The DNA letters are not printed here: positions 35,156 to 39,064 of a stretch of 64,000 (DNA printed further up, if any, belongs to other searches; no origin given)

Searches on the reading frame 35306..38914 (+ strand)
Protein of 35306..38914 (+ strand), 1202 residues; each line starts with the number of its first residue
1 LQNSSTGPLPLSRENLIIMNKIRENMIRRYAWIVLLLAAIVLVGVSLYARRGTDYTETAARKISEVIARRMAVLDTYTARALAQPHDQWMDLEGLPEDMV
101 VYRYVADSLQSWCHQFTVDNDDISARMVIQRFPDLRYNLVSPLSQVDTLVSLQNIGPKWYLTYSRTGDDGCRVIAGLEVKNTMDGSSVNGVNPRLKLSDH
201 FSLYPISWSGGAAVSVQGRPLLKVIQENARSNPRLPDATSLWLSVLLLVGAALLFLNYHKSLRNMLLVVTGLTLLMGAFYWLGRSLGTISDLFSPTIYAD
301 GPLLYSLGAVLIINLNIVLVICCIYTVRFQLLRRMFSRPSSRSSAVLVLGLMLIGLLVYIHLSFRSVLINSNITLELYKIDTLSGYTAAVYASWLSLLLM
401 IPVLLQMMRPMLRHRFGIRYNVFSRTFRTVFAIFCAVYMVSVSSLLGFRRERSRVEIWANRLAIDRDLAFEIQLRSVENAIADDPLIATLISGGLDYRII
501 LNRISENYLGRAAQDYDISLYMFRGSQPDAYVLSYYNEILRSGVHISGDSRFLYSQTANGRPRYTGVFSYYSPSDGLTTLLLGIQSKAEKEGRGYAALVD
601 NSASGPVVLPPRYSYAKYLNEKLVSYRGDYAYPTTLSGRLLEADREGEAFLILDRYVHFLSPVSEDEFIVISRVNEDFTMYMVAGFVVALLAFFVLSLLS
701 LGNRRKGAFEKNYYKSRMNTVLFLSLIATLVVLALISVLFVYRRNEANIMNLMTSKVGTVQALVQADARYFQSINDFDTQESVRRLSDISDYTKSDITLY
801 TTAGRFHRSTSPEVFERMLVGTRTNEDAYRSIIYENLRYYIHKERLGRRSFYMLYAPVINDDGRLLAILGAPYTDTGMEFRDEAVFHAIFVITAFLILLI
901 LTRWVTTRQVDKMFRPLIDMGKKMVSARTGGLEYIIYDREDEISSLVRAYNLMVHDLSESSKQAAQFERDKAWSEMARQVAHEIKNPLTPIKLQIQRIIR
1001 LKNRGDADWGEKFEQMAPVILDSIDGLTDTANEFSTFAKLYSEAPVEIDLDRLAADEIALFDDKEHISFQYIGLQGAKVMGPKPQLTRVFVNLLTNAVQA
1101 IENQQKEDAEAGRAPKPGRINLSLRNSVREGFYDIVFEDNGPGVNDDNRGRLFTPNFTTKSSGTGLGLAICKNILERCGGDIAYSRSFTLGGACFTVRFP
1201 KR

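Call 6: search_protein_families(library=pfam, proteins=[window:35306-38914:+])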
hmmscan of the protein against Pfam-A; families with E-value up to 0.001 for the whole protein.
window:35306-38914:+ (1202 aa): 3 families
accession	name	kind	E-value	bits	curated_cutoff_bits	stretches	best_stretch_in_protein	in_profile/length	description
PF02518.31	HATPase_c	-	1.1e-19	71.3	26.4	1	1084-1201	4-109/111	Histidine kinase-, DNA gyrase B-, and HSP90-like ATPase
PF00512.31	HisKA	-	3.4e-06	27.5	26.9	1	973-1040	2-63/66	His Kinase A (phospho-acceptor) domain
PF17202.10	sCache_3_3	-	0.00063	20.5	28.8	0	788-870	12-92/107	Single cache domain 3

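Call 51: search_protein_families(library=ncbifam, proteins=[window:35306-38914:+], max_evalue=0.01)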
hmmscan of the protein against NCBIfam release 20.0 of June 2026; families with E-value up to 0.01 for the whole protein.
window:35306-38914:+ (1202 aa): 63 families (the best 25 are shown)
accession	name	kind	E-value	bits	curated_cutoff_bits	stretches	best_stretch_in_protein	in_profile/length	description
NF047496.1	HK_LIC11548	equivalog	3.9e-40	138.2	750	1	888-1200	278-588/589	LIC_11548 family sensor histidine kinase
NF008468.0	PRK11360.1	equivalog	2.1e-32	112.3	646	1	952-1200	372-607/616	two-component system sensor histidine kinase AtoS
NF007688.0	PRK10364.1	equivalog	3.8e-21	75.4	479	1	968-1200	235-450/460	two-component system sensor histidine kinase ZraS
NF052574.1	HisKinEspCMyxo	equivalog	9.2e-19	67.1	1200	1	967-1200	411-636/785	serine histidine kinase EspC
NF058527.1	HistKinChvGCaul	equivalog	4.1e-18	65.4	740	1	923-1201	266-533/535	two-component sensor histidine kinase ChvG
NF038348.1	T2SS_HK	subfamily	3.2e-16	58.9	450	1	1083-1202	469-574/574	histidine kinase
NF010411.0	PRK13837.1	equivalog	8.7e-16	57.1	647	1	1075-1201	550-675/828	two-component system VirA-like sensor kinase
TIGR01386.1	cztS_silS_copS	subfamily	5e-15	55.4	292.55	2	1063-1199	334-456/457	heavy metal sensor histidine kinase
NF041777.1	sens_FixL_Rhizob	equivalog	8.5e-15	54.4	850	1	963-1200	252-480/485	sensor protein FixL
NF033092.0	HK_WalK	equivalog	1.7e-14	53.3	725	2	726-971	14-259/594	cell wall metabolism sensor histidine kinase WalK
NF007004.0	PRK09467.1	equivalog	6.8e-14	51.5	415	1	886-1200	155-435/440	two-component system sensor histidine kinase EnvZ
NF052573.1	HisKinEspAMyxo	equivalog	8.2e-14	50.6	1400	1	975-1185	386-596/755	serine histidine kinase EspA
NF053867.1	SprKinKinDBac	equivalog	1.4e-13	50.1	775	1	976-1200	289-496/500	sporulation kinase KinD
NF046026.1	HisKinCckACaul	equivalog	1.5e-13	49.8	1000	1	949-1200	278-531/678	cell cycle histidine kinase CckA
NF047497.1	HK_LIC_12097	equivalog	3.7e-13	48.9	500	1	931-1200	109-365/367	LIC_12097 family sensor histidine kinase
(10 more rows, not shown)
